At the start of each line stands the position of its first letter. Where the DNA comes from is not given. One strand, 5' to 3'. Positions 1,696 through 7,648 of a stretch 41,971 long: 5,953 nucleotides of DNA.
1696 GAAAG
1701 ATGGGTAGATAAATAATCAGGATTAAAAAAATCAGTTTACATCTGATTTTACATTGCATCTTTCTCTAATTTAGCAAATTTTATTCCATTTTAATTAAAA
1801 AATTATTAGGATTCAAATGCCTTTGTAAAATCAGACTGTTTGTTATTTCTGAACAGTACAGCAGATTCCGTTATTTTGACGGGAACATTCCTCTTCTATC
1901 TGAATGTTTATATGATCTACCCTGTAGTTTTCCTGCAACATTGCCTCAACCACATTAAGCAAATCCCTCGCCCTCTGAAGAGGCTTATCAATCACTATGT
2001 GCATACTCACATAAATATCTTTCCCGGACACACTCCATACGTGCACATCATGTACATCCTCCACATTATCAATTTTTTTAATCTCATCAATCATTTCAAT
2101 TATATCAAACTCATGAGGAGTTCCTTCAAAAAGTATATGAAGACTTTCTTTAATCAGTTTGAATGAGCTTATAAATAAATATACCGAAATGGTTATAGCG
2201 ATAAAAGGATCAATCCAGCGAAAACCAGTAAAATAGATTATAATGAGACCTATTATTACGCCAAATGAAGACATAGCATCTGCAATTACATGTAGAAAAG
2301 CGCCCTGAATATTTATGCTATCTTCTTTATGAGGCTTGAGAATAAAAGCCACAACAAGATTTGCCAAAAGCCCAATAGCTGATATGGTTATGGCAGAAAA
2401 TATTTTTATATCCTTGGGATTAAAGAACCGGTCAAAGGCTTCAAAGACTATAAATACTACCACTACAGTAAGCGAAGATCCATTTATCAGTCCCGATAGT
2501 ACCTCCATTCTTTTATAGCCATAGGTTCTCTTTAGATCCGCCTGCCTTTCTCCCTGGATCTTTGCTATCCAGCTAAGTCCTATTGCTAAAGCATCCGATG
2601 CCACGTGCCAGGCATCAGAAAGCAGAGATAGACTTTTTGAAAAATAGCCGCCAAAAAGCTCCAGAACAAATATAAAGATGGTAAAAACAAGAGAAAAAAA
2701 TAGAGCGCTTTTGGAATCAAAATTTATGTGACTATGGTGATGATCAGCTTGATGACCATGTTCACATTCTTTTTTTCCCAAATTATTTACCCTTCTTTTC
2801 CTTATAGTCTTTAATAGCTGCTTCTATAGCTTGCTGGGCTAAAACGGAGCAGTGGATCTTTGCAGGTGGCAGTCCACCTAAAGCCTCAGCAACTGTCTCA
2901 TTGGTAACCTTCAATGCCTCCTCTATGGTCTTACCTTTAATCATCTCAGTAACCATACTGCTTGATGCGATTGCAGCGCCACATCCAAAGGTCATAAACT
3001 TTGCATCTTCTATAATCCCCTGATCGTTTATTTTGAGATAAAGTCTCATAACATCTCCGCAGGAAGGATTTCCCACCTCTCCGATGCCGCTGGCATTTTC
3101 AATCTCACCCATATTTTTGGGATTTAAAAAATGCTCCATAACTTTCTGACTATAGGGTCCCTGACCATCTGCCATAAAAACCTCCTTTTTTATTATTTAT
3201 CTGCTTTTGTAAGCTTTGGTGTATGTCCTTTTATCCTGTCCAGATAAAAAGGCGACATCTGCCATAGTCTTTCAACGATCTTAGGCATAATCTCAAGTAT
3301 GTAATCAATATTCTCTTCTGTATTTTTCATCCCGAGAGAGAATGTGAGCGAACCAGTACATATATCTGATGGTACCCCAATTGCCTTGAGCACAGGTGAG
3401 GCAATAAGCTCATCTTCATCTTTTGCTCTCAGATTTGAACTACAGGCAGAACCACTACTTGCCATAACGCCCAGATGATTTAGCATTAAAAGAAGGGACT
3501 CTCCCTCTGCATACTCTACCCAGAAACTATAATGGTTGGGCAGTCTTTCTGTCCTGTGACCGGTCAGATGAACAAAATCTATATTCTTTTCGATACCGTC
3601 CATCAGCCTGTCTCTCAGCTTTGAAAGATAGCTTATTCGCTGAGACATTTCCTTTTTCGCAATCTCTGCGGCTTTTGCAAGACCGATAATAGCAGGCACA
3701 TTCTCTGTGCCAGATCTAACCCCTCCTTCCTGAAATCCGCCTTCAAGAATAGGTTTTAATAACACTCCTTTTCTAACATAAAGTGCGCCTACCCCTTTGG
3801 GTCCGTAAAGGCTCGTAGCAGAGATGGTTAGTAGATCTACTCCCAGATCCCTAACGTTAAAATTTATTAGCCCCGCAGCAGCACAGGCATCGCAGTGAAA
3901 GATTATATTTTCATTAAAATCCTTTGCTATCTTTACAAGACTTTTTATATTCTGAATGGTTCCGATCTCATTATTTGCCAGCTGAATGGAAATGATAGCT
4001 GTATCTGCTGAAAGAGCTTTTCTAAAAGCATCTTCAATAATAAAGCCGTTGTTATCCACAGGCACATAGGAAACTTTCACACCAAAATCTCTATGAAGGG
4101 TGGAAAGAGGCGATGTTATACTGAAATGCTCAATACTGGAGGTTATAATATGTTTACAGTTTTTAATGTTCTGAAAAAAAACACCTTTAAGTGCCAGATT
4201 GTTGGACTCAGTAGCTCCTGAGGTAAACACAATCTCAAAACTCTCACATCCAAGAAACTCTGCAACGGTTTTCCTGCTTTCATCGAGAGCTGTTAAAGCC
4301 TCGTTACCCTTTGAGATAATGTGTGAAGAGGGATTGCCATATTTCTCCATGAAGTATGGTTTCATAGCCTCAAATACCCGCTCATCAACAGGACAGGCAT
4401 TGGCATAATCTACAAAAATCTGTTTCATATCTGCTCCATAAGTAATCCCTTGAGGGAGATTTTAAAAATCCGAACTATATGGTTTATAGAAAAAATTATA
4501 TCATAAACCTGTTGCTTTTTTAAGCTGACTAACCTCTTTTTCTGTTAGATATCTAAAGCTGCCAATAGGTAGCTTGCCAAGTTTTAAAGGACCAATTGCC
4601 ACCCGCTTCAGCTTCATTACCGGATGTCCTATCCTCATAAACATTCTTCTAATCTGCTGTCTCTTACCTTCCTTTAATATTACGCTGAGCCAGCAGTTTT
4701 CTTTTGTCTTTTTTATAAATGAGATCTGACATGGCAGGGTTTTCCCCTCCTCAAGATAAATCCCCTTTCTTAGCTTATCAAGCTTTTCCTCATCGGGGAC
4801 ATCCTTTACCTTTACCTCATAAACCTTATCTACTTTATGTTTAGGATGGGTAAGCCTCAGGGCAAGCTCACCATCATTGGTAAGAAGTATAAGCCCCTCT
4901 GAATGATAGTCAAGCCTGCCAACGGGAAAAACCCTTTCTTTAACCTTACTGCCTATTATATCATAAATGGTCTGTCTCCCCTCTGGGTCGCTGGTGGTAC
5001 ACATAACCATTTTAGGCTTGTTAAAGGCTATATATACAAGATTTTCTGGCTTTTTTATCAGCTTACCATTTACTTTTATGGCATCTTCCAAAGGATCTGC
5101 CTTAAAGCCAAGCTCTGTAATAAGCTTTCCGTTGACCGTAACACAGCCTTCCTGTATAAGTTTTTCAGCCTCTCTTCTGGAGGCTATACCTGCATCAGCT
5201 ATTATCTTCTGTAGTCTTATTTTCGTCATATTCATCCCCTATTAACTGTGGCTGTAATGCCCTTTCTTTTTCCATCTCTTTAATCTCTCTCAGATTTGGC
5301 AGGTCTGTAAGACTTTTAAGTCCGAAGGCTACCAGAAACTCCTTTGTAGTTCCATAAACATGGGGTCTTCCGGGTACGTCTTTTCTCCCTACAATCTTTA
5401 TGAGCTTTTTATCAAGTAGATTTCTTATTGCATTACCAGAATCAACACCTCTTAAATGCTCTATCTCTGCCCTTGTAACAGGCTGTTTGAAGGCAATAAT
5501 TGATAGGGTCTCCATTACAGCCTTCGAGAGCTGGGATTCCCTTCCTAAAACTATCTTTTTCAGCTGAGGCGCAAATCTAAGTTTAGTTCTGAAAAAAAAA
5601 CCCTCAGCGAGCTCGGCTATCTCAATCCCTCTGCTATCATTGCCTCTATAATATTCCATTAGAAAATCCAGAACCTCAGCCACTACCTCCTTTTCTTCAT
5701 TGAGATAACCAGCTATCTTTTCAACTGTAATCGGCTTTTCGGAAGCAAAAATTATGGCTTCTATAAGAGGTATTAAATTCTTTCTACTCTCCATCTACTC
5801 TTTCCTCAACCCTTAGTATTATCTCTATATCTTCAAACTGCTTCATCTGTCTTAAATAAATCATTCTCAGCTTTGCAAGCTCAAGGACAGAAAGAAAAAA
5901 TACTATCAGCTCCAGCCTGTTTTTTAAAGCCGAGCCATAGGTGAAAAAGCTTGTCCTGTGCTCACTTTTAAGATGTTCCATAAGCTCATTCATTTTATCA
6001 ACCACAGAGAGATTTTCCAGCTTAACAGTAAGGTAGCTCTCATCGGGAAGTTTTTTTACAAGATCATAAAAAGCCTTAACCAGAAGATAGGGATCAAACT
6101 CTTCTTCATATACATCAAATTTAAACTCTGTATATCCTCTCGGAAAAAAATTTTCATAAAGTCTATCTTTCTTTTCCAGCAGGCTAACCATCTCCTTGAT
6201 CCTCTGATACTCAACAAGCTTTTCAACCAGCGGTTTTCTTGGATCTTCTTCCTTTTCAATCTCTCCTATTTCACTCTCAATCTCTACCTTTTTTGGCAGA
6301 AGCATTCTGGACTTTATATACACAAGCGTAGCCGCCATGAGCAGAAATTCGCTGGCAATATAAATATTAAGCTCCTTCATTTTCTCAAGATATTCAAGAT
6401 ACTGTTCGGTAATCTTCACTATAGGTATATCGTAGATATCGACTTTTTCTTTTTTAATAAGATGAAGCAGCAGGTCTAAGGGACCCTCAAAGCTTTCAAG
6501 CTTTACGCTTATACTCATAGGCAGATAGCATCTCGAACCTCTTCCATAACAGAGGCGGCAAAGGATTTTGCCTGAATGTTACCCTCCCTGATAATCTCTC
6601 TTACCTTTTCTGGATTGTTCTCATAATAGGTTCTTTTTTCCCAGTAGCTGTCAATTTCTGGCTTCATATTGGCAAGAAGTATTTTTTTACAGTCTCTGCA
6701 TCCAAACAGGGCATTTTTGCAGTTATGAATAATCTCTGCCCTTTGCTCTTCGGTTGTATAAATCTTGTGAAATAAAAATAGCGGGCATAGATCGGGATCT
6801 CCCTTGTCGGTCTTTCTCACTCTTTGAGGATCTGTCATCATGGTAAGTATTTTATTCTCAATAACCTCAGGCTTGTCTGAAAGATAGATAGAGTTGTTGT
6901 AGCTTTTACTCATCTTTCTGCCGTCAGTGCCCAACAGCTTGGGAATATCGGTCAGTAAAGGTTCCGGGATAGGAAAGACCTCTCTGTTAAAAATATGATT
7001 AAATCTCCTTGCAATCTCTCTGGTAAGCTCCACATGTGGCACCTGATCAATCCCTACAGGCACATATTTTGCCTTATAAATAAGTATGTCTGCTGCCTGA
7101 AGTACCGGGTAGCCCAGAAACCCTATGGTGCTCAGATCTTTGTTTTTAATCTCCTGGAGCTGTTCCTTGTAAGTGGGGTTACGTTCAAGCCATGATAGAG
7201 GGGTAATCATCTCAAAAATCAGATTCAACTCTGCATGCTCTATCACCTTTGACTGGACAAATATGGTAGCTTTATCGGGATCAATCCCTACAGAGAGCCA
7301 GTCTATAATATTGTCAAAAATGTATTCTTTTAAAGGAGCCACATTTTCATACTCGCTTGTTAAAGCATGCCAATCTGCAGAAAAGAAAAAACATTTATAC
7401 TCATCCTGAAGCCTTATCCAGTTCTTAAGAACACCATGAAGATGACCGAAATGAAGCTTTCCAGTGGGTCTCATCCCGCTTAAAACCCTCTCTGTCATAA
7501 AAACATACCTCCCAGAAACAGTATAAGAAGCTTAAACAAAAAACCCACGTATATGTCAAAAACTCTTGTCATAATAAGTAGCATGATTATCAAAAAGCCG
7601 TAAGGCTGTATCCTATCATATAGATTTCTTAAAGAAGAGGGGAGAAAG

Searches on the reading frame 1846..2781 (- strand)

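Call 47: search_protein_families(library=ncbifam, proteins=[window:1846-2781:-], max_evalue=1e-25)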
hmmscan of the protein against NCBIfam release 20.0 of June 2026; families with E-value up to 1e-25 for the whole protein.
window:1846-2781:- (312 aa): 3 families
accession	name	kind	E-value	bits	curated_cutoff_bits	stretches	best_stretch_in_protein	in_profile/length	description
TIGR01297.1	CDF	superfamily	6.3e-81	271.8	82.35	1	24-298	2-283/285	cation diffusion facilitator family transporter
NF002923.0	PRK03557.1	equivalog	9.8e-62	209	408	1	10-303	3-298/313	CDF family zinc transporter ZitB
NF033827.1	CDF_efflux_DmeF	equivalog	8.4e-35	120.6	250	0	151-295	171-308/309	CDF family Co(II)/Ni(II) efflux transporter DmeF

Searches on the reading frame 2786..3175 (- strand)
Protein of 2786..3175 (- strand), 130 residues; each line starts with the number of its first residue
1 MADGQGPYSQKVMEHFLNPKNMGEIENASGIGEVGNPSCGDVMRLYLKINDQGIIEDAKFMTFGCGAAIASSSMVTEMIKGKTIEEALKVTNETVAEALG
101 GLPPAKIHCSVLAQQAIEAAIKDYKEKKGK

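Call 56: search_protein_families(library=ncbifam, proteins=[window:2786-3175:-], max_evalue=1e-15)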
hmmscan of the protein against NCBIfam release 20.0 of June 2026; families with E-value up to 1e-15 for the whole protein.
window:2786-3175:- (130 aa): 4 families
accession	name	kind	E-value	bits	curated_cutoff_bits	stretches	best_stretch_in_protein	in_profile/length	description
TIGR03419.1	NifU_clost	equivalog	1.7e-62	209.2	187.9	1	8-128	1-120/121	Fe-S cluster assembly scaffold protein NifU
TIGR01999.1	iscU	equivalog_domain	5.7e-51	171.8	192.4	1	8-128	1-123/124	Fe-S cluster assembly scaffold IscU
TIGR02000.1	NifU_proper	equivalog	2.4e-50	171.6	273.3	1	8-126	4-123/290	Fe-S cluster assembly protein NifU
TIGR01994.1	SUF_scaf_2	equivalog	1.3e-24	86.7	92.5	1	8-93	5-89/137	Fe-S cluster assembly sulfur transfer protein SufU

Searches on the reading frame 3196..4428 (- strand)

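Call 47: search_protein_families(library=ncbifam, proteins=[window:3196-4428:-], max_evalue=1e-25)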
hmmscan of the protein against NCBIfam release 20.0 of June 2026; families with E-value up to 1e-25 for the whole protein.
window:3196-4428:- (411 aa): 11 families
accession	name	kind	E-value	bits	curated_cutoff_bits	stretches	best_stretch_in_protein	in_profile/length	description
TIGR03402.1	FeS_nifS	equivalog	2.3e-127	424.9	530.75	1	4-394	1-379/379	cysteine desulfurase NifS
NF010611.0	PRK14012.1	equivalog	5.4e-105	351.6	548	1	3-395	6-389/406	IscS subfamily cysteine desulfurase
TIGR02006.1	IscS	equivalog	1.9e-103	346.6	643.2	1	3-395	4-385/402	IscS subfamily cysteine desulfurase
TIGR03235.1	DNA_S_dndA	equivalog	2.8e-90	303.2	480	1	6-364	2-352/353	cysteine desulfurase DndA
TIGR03403.1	nifS_epsilon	equivalog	1.6e-89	300.4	587.7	1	4-392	1-380/382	NifS family cysteine desulfurase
NF002806.0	PRK02948.1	subfamily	1.1e-76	258.3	304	1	4-387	2-374/381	IscS subfamily cysteine desulfurase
TIGR01977.1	am_tr_V_EF2568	hypoth_equivalog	2e-45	155.5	377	1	7-383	4-375/376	cysteine desulfurase family protein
TIGR01979.1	sufS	subfamily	6.5e-44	150.4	475.1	1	4-384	20-398/403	SufS family cysteine desulfurase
NF041166.1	f2_encap_cargo1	exception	1.6e-32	113.4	800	1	44-226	287-470/623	family 2A encapsulin nanocompartment cargo protein cysteine desulfurase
NF040779.1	Sec_lyase_SclA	exception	1.3e-30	106.6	525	1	16-385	14-377/378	selenocysteine lyase SclA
NF006791.0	PRK09295.1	equivalog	2.2e-26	92.9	661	0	5-231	26-252/406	cysteine desulfurase SufS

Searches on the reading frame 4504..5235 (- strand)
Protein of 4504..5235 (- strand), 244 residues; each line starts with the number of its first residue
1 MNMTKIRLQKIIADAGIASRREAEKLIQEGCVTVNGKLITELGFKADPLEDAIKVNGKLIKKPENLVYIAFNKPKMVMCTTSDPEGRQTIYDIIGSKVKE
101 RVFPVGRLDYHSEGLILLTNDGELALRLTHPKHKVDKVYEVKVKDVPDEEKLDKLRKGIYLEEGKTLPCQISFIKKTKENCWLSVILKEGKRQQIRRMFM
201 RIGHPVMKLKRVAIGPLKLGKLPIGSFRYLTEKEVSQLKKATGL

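Call 47: search_protein_families(library=ncbifam, proteins=[window:4504-5235:-], max_evalue=1e-25)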
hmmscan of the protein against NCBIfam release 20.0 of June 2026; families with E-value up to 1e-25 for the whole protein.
window:4504-5235:- (244 aa): 5 families
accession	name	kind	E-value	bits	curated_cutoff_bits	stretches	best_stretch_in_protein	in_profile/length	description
TIGR00093.1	TIGR00093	subfamily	2.2e-53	180.3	109.3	1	72-232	1-161/161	pseudouridine synthase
NF007976.1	PRK10700.1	equivalog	3.1e-45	154.5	290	1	7-240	4-242/291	23S rRNA pseudouridine(2605) synthase RluB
NF007784.0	PRK10475.1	equivalog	1.1e-42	146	318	1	2-240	3-234/290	23S rRNA pseudouridine(2604) synthase RluF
NF008097.0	PRK10839.1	equivalog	6.4e-37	127.4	275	1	6-238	1-230/232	16S rRNA pseudouridine(516) synthase RsuA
NF008487.1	PRK11394.1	equivalog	1.2e-30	106.6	284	1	67-231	29-205/206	23S rRNA pseudouridine(2457) synthase RluE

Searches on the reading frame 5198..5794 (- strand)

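Call 56: search_protein_families(library=ncbifam, proteins=[window:5198-5794:-], max_evalue=1e-15)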
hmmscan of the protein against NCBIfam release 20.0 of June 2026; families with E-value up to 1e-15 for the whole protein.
window:5198-5794:- (199 aa): 2 families
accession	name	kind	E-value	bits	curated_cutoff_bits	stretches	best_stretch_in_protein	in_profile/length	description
TIGR00281.1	TIGR00281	equivalog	1.3e-43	148.8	89.2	1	6-175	1-171/186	SMC-Scp complex subunit ScpB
NF001106.1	PRK00135.2-1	exception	1.4e-27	96.6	300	1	9-174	204-372/377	SMC-Scp complex subunit ScpB, long form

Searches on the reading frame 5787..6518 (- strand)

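Call 47: search_protein_families(library=ncbifam, proteins=[window:5787-6518:-], max_evalue=1e-25)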
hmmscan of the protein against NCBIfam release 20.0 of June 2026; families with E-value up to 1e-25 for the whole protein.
window:5787-6518:- (244 aa): 4 families
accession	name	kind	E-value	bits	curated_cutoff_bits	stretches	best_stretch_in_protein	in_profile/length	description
NF000995.0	PRK00104.1-4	equivalog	3.8e-57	193.5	315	1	2-236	4-246/251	segregation/condensation protein A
NF000994.0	PRK00104.1-3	equivalog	1.9e-53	181.6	234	1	2-237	3-242/246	segregation/condensation protein A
NF000993.0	PRK00104.1-2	equivalog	1.7e-40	139.1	268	1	4-234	2-231/237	segregation/condensation protein A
NF000992.0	PRK00104.1-1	equivalog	6.2e-40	137.3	417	1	2-232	2-239/247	segregation/condensation protein A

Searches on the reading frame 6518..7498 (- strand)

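Call 47: search_protein_families(library=ncbifam, proteins=[window:6518-7498:-], max_evalue=1e-25)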
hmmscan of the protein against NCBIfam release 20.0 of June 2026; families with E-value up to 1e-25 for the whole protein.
window:6518-7498:- (327 aa): 6 families
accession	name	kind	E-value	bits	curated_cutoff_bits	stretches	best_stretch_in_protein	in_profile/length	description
NF008922.0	PRK12283.1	equivalog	3e-141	470.9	572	2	2-173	3-174/400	tryptophan--tRNA ligase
TIGR00233.1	trpS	equivalog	6.9e-85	285.2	176.75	1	2-326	2-327/328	tryptophan--tRNA ligase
NF008923.0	PRK12284.1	equivalog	1.2e-61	208.9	597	1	1-327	1-331/431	tryptophan--tRNA ligase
NF009207.0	PRK12556.1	equivalog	9.3e-61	205.5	479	1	3-326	4-330/332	tryptophan--tRNA ligase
NF008925.0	PRK12285.1-2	equivalog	2e-31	109.3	451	1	5-294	65-355/365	tryptophan--tRNA ligase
NF008927.0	PRK12285.1-4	equivalog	2.9e-27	95.7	478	1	5-298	76-361/385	tryptophan--tRNA ligase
